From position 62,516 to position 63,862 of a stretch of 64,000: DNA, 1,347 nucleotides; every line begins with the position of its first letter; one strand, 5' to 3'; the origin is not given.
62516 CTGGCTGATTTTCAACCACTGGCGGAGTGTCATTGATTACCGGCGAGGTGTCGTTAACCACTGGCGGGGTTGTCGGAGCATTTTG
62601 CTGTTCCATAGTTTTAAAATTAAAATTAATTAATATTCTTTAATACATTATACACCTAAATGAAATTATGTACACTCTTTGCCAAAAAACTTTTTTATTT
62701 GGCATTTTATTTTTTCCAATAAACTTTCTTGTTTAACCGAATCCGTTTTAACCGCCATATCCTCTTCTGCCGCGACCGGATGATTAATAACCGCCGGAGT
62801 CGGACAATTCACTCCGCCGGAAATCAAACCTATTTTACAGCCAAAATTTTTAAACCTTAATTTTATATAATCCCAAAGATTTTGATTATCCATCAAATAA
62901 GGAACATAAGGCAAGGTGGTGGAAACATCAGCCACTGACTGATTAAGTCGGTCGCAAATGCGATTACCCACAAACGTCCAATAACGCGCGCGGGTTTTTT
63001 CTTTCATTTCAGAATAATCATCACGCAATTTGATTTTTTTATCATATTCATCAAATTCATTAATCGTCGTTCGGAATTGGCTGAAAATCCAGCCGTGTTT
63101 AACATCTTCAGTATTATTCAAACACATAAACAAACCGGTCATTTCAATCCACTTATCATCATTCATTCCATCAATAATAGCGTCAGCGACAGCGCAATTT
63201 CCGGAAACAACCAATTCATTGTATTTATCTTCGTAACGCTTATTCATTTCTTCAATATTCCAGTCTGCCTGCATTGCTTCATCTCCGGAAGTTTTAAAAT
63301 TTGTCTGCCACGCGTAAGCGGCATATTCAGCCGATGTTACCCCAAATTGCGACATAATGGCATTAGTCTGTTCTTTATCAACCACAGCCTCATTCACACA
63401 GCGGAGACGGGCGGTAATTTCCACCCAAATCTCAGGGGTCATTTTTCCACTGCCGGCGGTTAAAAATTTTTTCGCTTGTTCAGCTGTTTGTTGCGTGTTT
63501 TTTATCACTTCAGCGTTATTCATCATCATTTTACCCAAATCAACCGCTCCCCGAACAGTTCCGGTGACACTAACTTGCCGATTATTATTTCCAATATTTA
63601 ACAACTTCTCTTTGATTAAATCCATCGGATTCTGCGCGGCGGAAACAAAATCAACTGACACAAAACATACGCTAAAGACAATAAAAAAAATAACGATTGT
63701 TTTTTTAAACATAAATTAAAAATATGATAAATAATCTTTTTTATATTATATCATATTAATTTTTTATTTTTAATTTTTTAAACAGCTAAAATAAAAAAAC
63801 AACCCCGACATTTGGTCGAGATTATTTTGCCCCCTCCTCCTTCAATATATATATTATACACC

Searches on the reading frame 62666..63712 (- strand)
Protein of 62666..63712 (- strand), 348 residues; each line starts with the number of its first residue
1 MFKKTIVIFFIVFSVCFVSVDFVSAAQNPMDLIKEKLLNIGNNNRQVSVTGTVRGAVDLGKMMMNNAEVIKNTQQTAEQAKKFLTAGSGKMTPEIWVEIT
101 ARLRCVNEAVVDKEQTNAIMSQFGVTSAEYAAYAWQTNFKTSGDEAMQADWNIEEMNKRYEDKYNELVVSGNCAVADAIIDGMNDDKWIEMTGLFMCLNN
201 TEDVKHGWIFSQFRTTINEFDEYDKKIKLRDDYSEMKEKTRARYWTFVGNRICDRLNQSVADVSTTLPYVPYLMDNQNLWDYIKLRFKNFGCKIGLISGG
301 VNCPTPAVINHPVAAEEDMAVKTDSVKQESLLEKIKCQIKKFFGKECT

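Call 75: find_encoding_contigs(protein=window:62666-63712:-, flank=10000, max_places=2)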
Protein window:62666-63712:- (348 aa): 9 contigs read that carry it; 2 places shown.
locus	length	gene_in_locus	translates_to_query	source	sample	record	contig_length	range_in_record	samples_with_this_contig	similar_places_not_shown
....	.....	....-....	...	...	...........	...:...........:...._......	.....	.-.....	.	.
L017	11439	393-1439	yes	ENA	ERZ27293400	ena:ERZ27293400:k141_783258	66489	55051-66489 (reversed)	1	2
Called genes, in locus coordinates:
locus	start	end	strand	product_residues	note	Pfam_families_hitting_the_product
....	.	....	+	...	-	?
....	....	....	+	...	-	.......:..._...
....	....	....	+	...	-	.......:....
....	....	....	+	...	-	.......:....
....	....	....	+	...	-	-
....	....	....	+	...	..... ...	-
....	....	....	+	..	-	-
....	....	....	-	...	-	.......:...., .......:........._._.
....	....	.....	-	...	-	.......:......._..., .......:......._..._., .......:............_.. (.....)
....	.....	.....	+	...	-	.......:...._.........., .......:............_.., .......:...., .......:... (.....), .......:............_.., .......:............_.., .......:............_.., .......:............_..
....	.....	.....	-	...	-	-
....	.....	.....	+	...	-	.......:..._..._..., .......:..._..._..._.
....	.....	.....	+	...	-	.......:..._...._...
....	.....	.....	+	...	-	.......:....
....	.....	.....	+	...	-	?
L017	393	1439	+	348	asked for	-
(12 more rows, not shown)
